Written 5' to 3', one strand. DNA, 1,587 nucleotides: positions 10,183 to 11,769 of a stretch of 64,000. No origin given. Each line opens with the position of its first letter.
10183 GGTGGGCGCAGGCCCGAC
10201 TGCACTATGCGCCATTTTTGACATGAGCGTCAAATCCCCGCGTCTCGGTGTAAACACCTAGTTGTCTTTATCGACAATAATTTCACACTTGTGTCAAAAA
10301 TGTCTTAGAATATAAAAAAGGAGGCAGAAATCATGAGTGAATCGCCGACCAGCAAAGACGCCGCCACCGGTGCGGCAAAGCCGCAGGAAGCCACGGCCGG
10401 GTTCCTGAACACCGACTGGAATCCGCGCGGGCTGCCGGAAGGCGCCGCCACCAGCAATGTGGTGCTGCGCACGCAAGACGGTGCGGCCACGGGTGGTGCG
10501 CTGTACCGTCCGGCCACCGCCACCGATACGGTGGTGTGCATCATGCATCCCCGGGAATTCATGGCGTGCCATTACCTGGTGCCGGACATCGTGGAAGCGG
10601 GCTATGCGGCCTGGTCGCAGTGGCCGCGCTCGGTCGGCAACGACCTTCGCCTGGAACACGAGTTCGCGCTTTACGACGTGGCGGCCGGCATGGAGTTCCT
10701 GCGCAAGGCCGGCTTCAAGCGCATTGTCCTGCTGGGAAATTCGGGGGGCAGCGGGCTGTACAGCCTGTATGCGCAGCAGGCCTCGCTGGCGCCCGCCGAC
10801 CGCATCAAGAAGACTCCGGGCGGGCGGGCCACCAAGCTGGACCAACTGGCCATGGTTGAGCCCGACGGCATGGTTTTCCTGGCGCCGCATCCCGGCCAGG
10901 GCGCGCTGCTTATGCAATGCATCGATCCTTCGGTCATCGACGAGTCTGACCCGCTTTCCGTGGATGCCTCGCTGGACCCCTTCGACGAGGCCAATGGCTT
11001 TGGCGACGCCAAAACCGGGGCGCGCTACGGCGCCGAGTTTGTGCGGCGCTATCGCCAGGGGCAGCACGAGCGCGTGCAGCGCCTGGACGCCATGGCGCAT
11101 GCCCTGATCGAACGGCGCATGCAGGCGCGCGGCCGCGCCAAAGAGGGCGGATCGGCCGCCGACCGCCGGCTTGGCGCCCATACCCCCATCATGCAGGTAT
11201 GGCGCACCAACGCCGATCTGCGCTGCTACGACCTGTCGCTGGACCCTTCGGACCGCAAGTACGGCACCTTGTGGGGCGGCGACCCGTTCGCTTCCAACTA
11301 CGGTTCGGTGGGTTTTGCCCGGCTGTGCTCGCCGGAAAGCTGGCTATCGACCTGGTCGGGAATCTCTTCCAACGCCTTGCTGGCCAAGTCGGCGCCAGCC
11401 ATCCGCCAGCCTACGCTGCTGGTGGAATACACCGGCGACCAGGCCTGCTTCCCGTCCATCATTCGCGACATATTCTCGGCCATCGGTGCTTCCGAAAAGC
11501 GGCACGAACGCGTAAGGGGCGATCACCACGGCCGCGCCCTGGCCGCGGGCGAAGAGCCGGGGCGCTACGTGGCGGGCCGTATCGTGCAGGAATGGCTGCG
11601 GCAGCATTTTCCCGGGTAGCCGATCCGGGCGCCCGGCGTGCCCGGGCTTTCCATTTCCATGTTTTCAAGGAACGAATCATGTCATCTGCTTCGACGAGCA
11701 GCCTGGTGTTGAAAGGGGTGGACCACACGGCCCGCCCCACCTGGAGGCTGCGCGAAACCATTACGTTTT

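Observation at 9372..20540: TetR-controlled aryl-acid activation, CoA-thioester hydroxylation and thioesterase cluster with a dedicated ABC importer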

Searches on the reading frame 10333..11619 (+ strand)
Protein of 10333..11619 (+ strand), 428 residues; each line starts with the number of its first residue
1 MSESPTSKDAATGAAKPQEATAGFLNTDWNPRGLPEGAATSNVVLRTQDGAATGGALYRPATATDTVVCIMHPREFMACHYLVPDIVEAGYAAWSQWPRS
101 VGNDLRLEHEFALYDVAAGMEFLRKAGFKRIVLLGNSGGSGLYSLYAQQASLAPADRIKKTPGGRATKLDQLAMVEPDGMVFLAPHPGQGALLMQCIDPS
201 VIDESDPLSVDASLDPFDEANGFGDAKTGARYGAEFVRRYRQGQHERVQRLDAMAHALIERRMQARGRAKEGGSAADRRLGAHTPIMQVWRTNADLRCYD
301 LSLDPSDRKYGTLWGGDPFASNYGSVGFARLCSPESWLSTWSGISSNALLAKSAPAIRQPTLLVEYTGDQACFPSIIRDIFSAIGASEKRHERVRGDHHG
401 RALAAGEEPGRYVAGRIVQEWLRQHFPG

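Call 5: search_protein_families(library=pfam, proteins=[window:10333-11619:+])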
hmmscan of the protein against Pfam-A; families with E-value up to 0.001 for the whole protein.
window:10333-11619:+ (428 aa): 0 families

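Call 6: search_protein_families(library=ncbifam, proteins=[window:10333-11619:+])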
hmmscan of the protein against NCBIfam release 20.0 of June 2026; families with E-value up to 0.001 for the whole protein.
window:10333-11619:+ (428 aa): 0 families

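Call 14: find_homologous_proteins(query=window:10333-11619:+)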
Query window:10333-11619:+ (428 aa): 2505 proteins with E <= 0.001 among 8000 candidates; the best 120 are listed.
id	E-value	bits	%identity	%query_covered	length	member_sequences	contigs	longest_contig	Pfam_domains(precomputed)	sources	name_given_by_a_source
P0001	9.1e-290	978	99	100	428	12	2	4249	-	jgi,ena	-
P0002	5.5e-281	949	96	100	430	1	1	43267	-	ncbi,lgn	-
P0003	2.5e-244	829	83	100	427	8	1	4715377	-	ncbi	ncbi:alpha/beta hydrolase [Eoetvoesiella caeni]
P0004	5.9e-233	791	79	100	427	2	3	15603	-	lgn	-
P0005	2.1e-229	780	79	98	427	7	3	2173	-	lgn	-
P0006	9.2e-214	728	76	96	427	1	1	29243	-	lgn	-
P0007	3.3e-213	726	73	100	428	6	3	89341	-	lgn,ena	-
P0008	4.7e-212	722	72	100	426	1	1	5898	-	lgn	-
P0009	8.2e-212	722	74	94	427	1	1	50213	-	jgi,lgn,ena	-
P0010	3.9e-210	716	72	100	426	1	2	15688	-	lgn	-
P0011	2.4e-209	713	73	100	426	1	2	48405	-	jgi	jgi:pimeloyl-ACP methyl ester carboxylesterase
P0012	6.9e-207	705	73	95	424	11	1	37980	-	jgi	jgi:pimeloyl-ACP methyl ester carboxylesterase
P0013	1.2e-206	705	72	96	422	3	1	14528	-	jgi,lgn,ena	-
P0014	1.7e-206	704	75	95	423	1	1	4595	-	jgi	jgi:pimeloyl-ACP methyl ester carboxylesterase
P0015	1.9e-205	701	72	97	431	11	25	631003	-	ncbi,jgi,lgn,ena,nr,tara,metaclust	ncbi:MAG: alpha/beta hydrolase [Pusillimonas sp.]|jgi:pimeloyl-ACP methyl ester carboxylesterase|nr:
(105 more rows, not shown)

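Call 22: predict_structure(alignment_id=A1)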
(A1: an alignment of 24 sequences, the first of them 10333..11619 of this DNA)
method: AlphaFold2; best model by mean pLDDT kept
length: 428 residues; sequences in the alignment: 24
mean_pLDDT: 75.2   pTM: 0.76
mean pLDDT of the five models: 75.2, 69.4, 65.5, 64.8, 63.4
residues with pLDDT >= 90: 126; 70-90: 174; 50-70: 54; < 50: 74
segments of 3 or more residues with pLDDT < 50: 1-28, 100-107, 304-328, 343-347
pLDDT, mean of each block of 10 residues (from residue 1): 28 28 36 85 86 88 94 60 93 80 42 85 96 85 88 91 79 94 69 68 84 85 67 84 85 87 89 90 77 52 48 44 44 72 54 88 85 74 93 85 86 95 92
secondary structure, 60 per line:
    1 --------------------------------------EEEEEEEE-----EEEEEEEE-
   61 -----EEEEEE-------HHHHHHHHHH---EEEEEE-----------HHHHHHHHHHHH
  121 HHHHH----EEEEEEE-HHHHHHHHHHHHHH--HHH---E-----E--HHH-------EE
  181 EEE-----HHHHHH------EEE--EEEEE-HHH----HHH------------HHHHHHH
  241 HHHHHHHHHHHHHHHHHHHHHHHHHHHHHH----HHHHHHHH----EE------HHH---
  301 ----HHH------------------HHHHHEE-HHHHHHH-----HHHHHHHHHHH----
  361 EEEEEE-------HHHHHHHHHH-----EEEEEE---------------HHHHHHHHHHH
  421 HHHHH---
elements in order: E39-46 E52-59 E66-71 H79-88 E92-97 H109-125 E130-136 H138-151 E179-183 H189-194 E201-203 E206-210 H234-270 H275-282 H326-330 H334-340 H346-356 E361-366 H374-383 E389-394 H410-425

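Call 27: fold_search(model_id=the predicted structure, library=pdb)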
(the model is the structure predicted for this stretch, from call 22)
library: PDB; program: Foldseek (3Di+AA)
matches with E <= 10: 1668; with E <= 0.001: 1181
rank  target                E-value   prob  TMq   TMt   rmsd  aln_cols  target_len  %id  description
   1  8skm_A                3.5e-10  1.00  0.44  0.71   8.6       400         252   11  Wild type chlorogenic acid esterase from Lactobacillus helveticus (released 2024-03-27)
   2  7d79_A                3.5e-10  1.00  0.46  0.64   8.1       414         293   12  The structure of DcsB complex with its substrate analogue (released 2021-01-27)
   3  7qjm_A                7.9e-10  1.00  0.44  0.59   7.8       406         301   17  Crystal structure of an alpha/beta-hydrolase enzyme from Chloroflexus sp. MS-G (202) (released 2022-12-28)
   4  5hdp_A                9.9e-10  1.00  0.42  0.55  10.3       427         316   12  Hydrolase StnA mutant - S185A (released 2017-01-11)
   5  7d79_C                1.1e-09  1.00  0.46  0.65   8.3       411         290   12  The structure of DcsB complex with its substrate analogue (released 2021-01-27)
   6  7d79_B                1.2e-09  1.00  0.46  0.65   8.1       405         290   13  The structure of DcsB complex with its substrate analogue (released 2021-01-27)
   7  5xb6_A                1.4e-09  1.00  0.43  0.58   8.4       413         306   12  Crystal structure of YcjY from E. Coli (released 2018-04-11)
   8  5xb6_J                1.6e-09  1.00  0.46  0.61   8.0       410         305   11  Crystal structure of YcjY from E. Coli (released 2018-04-11)
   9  2hdw_A                1.6e-09  1.00  0.41  0.53   8.8       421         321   13  Crystal structure of hypothetical protein PA2218 from Pseudomonas Aeruginosa (released 2006-11-28)
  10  7qjm_B                1.8e-09  1.00  0.44  0.60   7.6       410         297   16  Crystal structure of an alpha/beta-hydrolase enzyme from Chloroflexus sp. MS-G (202) (released 2022-12-28)
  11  6eic_B                2.1e-09  1.00  0.44  0.64   8.4       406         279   14  Crystal structure of Rv0183, a Monoglyceride Lipase from Mycobacterium Tuberculosis (released 2018-06-27)
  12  6eic_C                2.4e-09  1.00  0.45  0.67   8.0       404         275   14  Crystal structure of Rv0183, a Monoglyceride Lipase from Mycobacterium Tuberculosis (released 2018-06-27)
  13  6eic_A                2.4e-09  1.00  0.43  0.64   8.7       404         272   14  Crystal structure of Rv0183, a Monoglyceride Lipase from Mycobacterium Tuberculosis (released 2018-06-27)
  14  5hdf_B                2.7e-09  1.00  0.42  0.55  10.4       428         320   13  Hydrolase SeMet-StnA (released 2017-01-11)
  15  2hdw_B                2.7e-09  1.00  0.42  0.54   8.7       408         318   13  Crystal structure of hypothetical protein PA2218 from Pseudomonas Aeruginosa (released 2006-11-28)
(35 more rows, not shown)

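Call 61: search_solved_structures(query=A1, max_evalue=1, show_alignments=1)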
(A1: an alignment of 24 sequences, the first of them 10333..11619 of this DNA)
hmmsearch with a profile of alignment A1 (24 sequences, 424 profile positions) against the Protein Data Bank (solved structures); distinct sequences matched with E-value up to 1: 3.
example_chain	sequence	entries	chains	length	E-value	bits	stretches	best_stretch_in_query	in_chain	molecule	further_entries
6wcj_B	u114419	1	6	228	0.074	14.9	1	210-267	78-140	Clathrin light chain B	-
3lvh_D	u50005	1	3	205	0.075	14.9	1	210-267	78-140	Clathrin light chain B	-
6sct_D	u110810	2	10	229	0.17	13.7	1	206-267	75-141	Clathrin light chain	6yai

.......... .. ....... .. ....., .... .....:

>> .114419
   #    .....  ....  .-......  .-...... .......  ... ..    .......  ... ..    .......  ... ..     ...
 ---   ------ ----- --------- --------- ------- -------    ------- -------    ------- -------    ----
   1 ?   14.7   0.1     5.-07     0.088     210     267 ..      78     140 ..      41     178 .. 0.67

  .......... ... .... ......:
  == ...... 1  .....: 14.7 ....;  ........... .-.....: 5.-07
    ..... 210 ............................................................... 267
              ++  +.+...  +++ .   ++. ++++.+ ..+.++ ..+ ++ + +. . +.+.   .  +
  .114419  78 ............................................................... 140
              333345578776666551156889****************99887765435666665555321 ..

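Call 62: search_protein_families(library=pfam, proteins=[window:10333-11619:+], max_evalue=10)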
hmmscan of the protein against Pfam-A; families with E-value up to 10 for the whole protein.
window:10333-11619:+ (428 aa): 1 family
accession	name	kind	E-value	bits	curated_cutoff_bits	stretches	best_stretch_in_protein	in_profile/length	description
PF00561.26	Abhydrolase_1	-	0.072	13.2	25.8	1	109-159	48-95/245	alpha/beta hydrolase fold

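Call 65: search_protein_representatives(protein=window:10333-11619:+)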
Query: 428 residues. Proteins with E-value up to 0.001 (for the whole library): 1220; up to 1e-10: 673; up to 1e-30: 210. The best 150 are listed.
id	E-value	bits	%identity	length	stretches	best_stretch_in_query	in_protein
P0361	1.3e-155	534.7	60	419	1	25-424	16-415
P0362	4.2e-128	444.1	49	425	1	19-424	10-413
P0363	6.3e-108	377.6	57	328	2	18-266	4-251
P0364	1.3e-97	343.6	46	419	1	33-427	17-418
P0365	1.1e-95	337.2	55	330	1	32-317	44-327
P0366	2.3e-92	326.3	45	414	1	32-421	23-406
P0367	3.2e-85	302.8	53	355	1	10-288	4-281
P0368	9.1e-84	298.0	45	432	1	33-427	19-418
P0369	3.0e-81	289.7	42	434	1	32-427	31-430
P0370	2.9e-79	283.2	46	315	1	109-425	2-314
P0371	6.0e-77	275.6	63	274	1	176-374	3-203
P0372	1.5e-76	274.3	75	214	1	44-213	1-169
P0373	4.6e-76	272.6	39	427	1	33-427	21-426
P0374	6.8e-76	272.1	60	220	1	219-427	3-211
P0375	1.2e-75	271.3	43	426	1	32-413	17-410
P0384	5.4e-73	262.5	41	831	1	28-399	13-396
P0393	3.6e-67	243.3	36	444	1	33-427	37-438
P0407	8.4e-60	219.1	50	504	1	175-400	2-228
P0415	1.1e-56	208.8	34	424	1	41-427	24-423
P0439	9.8e-48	179.3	32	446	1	42-427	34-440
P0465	2.7e-42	161.4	31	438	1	35-426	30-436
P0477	6.7e-41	156.8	39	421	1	43-265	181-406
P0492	3.5e-39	151.1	37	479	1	55-425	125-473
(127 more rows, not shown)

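Call 66: search_protein_families(library=pfam, proteins=[P0362, P0373, P0384, P0393, P0415, P0439, P0465, P0492, P0477, P0407], max_evalue=0.01)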
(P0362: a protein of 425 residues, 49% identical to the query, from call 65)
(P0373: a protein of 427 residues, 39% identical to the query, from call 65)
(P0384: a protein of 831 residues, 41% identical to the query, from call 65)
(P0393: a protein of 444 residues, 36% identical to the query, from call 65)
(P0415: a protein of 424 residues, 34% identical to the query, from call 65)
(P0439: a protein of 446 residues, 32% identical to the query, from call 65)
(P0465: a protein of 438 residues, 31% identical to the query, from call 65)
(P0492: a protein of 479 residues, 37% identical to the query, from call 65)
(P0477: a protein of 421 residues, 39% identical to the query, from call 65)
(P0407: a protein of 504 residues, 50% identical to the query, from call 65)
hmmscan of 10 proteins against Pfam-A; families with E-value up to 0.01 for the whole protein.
P0362 (425 aa): 2 families
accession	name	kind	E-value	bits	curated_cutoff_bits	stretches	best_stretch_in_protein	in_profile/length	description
PF00561.26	Abhydrolase_1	-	4.6e-06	26.9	25.8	0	72-145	19-94/245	alpha/beta hydrolase fold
PF12146.15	Hydrolase_4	-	0.00048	19.9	27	0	334-389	177-232/239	Serine aminopeptidase, S33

P0373 (427 aa): 1 family
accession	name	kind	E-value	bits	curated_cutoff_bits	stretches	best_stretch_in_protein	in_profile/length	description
PF12146.15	Hydrolase_4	-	0.0043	16.8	27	0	295-395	135-232/239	Serine aminopeptidase, S33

P0384 (831 aa): 3 families
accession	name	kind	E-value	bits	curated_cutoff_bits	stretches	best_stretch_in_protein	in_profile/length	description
PF12146.15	Hydrolase_4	-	3.2e-05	23.8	27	0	340-397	177-233/239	Serine aminopeptidase, S33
PF12740.14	PETase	-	0.0033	17.3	28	1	347-400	161-215/263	PET hydrolase-like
PF00561.26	Abhydrolase_1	-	0.0048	17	25.8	0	73-138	23-90/245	alpha/beta hydrolase fold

P0393 (444 aa): 0 families

P0415 (424 aa): 1 family
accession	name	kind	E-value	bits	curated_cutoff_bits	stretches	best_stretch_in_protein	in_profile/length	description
PF00561.26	Abhydrolase_1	-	1.2e-06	28.8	25.8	1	63-135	17-90/245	alpha/beta hydrolase fold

P0439 (446 aa): 4 families
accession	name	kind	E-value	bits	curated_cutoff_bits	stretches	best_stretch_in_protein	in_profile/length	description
PF12146.15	Hydrolase_4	-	6.1e-12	45.8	27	2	56-163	2-116/239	Serine aminopeptidase, S33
PF00561.26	Abhydrolase_1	-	2.2e-06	28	25.8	1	61-154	3-100/245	alpha/beta hydrolase fold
PF12697.13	Abhydrolase_6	-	1.2e-05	26.5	26.3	1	61-200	1-135/217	Alpha/beta hydrolase family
PF20408.4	Abhydrolase_11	-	0.005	17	27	0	357-412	121-173/193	Alpha/beta hydrolase domain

P0465 (438 aa): 6 families
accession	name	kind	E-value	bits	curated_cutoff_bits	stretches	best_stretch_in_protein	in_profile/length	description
PF00326.27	Peptidase_S9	-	7.5e-10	39.1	22.6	1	350-436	130-210/213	Prolyl oligopeptidase family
PF00561.26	Abhydrolase_1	-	3.8e-07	30.5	25.8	0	100-144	40-86/245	alpha/beta hydrolase fold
PF12146.15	Hydrolase_4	-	7.7e-07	29.1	27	1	356-408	182-234/239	Serine aminopeptidase, S33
PF12697.13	Abhydrolase_6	-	2.9e-05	25.3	26.3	1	76-407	13-205/217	Alpha/beta hydrolase family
PF20434.5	BD-FAE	-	0.00033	20.7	26.8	0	53-141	4-103/215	BD-FAE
PF02129.25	Peptidase_S15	-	0.0059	16.8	23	0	353-404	210-257/262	X-Pro dipeptidyl-peptidase (S15 family)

P0492 (479 aa): 1 family
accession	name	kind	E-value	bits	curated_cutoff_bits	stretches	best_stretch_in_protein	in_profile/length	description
PF00326.27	Peptidase_S9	-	0.00032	20.7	22.6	0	393-471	130-207/213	Prolyl oligopeptidase family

P0477 (421 aa): 1 family
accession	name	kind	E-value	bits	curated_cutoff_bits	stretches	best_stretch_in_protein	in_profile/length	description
PF12697.13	Abhydrolase_6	-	0.00067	20.8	26.3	1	232-379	37-132/217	Alpha/beta hydrolase family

P0407 (504 aa): 0 families
